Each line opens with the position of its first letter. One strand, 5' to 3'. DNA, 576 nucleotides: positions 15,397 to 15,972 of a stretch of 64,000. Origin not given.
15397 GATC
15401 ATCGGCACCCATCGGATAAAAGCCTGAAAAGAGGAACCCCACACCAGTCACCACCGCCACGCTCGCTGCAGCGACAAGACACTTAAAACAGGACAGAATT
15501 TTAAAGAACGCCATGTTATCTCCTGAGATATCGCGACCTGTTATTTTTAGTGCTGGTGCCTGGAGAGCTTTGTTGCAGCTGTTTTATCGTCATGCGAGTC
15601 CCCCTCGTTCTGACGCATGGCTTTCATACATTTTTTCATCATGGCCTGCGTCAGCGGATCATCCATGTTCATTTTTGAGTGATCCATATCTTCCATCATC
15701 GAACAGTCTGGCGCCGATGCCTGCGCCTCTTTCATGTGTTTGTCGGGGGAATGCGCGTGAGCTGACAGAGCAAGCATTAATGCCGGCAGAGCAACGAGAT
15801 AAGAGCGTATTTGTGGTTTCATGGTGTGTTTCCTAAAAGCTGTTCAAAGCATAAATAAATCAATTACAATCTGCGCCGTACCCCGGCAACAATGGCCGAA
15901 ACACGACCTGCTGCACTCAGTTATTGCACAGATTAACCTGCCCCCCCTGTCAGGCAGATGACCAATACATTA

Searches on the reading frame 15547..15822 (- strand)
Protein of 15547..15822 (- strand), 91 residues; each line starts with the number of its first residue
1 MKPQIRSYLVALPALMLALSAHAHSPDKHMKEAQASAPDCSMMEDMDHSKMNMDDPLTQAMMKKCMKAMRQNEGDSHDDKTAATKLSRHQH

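Call 6: search_protein_families(library=pfam, max_evalue=0.1, proteins=[window:15547-15822:-])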
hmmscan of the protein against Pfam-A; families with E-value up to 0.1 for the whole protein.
window:15547-15822:- (91 aa): 1 family
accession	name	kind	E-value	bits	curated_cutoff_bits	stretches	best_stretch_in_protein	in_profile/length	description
PF20185.3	DUF6548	-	0.058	13.7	27.3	1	21-79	61-118/164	Family of unknown function (DUF6548)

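Call 7: search_protein_families(library=ncbifam, max_evalue=0.1, proteins=[window:15547-15822:-])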
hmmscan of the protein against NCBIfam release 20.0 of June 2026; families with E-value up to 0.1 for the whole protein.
window:15547-15822:- (91 aa): 0 families

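Call 85: search_solved_structures(query=A8, max_evalue=1)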
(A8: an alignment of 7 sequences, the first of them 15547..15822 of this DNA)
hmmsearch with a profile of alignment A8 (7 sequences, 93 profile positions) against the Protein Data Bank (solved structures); distinct sequences matched with E-value up to 1: 1.
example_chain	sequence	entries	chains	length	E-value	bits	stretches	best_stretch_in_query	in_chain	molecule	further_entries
4p2b_A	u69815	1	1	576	0.31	14.4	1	43-62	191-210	Glutamine aminoacyl-tRNA synthetase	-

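Call 86: search_protein_families(library=ncbifam, alignment_id=A8, max_evalue=0.1)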
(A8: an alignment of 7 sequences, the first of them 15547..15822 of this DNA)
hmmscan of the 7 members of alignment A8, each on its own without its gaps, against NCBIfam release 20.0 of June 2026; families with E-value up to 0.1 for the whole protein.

A. member 1, window:15547-15822:- (91 aa): 0 families

B. families by the number of members that match (of 7 scanned): 4 families
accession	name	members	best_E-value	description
NF007470.1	PRK10051.1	2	0.022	curli major subunit CsgA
NF009753.0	PRK13261.1-5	1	0.0032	urease accessory protein UreE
NF008205.1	PRK10965.1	1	0.016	multicopper oxidase CueO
NF041742.1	WGxxGxxG_fam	1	0.041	WGxxGxxG family protein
